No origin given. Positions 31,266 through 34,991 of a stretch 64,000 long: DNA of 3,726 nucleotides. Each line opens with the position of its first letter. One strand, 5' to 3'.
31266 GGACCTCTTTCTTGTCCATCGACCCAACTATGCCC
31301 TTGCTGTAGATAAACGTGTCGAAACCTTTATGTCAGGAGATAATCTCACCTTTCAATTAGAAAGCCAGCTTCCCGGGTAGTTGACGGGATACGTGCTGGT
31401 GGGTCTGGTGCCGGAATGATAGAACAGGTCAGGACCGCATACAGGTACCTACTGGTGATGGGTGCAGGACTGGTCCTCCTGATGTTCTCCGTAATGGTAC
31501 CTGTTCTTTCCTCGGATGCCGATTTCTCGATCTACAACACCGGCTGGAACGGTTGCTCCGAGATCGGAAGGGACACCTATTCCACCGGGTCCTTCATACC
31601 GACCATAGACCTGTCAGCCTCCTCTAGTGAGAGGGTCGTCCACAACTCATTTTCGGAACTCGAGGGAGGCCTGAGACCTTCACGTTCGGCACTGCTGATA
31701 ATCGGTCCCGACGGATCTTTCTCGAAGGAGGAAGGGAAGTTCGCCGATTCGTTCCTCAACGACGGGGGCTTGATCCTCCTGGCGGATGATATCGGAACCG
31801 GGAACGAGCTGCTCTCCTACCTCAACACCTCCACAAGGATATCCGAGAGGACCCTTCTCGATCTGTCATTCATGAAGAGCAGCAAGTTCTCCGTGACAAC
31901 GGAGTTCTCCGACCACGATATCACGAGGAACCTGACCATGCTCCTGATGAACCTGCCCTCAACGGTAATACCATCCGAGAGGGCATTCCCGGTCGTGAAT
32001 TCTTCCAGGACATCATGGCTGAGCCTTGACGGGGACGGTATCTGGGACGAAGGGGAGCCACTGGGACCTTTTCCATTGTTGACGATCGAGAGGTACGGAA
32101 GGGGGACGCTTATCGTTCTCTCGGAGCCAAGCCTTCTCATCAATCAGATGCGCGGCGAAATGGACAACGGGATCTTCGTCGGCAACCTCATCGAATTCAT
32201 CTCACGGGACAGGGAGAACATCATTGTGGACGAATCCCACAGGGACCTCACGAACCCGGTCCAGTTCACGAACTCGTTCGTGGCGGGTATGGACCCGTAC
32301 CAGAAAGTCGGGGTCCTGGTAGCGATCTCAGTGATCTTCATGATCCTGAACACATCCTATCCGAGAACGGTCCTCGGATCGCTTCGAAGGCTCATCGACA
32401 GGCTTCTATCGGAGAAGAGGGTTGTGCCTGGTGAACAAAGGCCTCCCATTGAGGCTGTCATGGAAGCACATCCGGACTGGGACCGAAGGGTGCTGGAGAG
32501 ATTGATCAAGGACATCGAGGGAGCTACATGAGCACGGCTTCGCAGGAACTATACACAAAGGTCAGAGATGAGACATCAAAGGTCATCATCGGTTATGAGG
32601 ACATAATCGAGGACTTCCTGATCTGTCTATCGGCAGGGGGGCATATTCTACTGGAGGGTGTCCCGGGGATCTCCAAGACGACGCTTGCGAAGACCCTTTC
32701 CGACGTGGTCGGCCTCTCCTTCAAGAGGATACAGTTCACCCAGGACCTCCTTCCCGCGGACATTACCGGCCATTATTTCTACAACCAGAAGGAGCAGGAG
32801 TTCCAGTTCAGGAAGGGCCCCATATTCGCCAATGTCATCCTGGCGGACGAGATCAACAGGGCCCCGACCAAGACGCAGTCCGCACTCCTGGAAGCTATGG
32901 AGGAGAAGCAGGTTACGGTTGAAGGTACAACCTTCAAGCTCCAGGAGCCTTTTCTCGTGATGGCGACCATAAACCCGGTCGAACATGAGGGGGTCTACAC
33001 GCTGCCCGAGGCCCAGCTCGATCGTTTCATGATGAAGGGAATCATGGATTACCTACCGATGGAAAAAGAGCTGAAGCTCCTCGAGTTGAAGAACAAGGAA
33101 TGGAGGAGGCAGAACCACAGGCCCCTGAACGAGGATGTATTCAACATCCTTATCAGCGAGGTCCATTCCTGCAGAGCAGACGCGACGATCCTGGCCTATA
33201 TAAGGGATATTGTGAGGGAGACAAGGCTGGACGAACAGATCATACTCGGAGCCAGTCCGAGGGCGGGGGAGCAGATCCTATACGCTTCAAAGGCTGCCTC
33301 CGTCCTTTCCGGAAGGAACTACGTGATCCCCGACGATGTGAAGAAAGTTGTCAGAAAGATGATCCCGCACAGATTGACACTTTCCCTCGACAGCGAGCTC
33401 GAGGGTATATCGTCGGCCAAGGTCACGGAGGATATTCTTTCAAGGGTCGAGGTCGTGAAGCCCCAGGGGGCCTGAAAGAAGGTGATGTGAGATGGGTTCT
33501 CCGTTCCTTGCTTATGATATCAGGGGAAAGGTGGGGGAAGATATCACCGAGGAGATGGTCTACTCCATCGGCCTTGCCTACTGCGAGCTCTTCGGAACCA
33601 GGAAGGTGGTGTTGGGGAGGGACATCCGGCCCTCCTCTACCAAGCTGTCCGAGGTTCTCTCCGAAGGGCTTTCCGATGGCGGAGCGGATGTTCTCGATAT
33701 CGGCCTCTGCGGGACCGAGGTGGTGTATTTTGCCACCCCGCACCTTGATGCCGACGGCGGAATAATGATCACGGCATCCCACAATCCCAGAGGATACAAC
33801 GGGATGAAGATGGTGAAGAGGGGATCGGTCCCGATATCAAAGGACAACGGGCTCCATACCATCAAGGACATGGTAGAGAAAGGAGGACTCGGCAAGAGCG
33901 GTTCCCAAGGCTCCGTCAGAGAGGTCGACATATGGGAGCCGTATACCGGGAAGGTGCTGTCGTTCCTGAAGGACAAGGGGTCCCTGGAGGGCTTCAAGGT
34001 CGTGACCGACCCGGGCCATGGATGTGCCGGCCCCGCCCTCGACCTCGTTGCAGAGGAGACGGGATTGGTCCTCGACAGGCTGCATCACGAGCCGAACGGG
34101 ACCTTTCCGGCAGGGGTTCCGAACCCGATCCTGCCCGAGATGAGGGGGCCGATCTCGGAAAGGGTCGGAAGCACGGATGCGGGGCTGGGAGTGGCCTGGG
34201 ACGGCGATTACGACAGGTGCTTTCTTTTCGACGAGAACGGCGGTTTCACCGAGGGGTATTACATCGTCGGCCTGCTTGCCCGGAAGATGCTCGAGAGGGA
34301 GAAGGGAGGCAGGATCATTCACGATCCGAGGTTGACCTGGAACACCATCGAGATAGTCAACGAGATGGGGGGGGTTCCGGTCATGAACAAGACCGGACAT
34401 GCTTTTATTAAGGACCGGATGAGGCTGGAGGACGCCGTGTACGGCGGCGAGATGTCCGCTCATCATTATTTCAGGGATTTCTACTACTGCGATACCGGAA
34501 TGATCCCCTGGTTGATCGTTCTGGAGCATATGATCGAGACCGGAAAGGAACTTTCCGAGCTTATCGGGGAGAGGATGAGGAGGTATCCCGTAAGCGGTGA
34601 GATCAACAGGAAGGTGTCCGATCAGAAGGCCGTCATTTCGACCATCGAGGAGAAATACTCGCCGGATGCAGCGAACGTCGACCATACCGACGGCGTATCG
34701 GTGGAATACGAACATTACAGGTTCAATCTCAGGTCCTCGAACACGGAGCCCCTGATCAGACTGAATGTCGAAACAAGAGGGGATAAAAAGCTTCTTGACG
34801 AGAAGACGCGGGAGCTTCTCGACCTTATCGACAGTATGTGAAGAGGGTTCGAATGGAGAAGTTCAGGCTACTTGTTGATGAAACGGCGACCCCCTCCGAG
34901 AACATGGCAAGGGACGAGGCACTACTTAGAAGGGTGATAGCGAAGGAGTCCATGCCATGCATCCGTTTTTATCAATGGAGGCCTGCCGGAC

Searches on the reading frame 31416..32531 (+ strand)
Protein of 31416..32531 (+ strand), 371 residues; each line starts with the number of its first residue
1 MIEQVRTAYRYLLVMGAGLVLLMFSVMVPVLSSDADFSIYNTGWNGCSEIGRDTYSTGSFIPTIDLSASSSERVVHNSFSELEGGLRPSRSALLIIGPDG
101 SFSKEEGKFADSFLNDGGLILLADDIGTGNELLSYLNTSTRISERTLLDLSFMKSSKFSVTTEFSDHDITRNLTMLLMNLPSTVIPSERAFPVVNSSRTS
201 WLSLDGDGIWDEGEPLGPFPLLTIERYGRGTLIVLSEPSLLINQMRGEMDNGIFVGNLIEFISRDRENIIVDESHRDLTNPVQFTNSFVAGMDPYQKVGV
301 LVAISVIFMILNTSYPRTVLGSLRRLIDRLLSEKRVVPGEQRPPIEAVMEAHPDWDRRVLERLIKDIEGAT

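Call 61: search_protein_families(library=pfam, proteins=[window:31416-32531:+], max_evalue=0.001)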
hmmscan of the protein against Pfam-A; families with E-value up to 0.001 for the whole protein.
window:31416-32531:+ (371 aa): 1 family
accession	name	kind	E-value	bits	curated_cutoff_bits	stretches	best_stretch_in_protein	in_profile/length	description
PF14258.12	DUF4350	-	2.1e-10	41.6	30.4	1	77-255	28-177/181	Domain of unknown function (DUF4350)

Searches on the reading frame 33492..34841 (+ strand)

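Call 61: search_protein_families(library=pfam, proteins=[window:33492-34841:+], max_evalue=0.001)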
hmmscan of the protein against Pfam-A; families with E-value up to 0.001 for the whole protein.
window:33492-34841:+ (449 aa): 4 families
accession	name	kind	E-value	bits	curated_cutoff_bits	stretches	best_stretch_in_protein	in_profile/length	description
PF02878.22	PGM_PMM_I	-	3.2e-35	121.2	22.5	1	5-130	4-133/138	Phosphoglucomutase/phosphomannomutase, alpha/beta/alpha domain I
PF02880.22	PGM_PMM_III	-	9.1e-27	93.9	20.7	1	255-365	2-115/115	Phosphoglucomutase/phosphomannomutase, alpha/beta/alpha domain III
PF02879.22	PGM_PMM_II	-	2e-17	64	29.3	1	150-250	2-103/103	Phosphoglucomutase/phosphomannomutase, alpha/beta/alpha domain II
PF00408.26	PGM_PMM_IV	-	9.1e-10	38.9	23.1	1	370-436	1-59/68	Phosphoglucomutase/phosphomannomutase, C-terminal domain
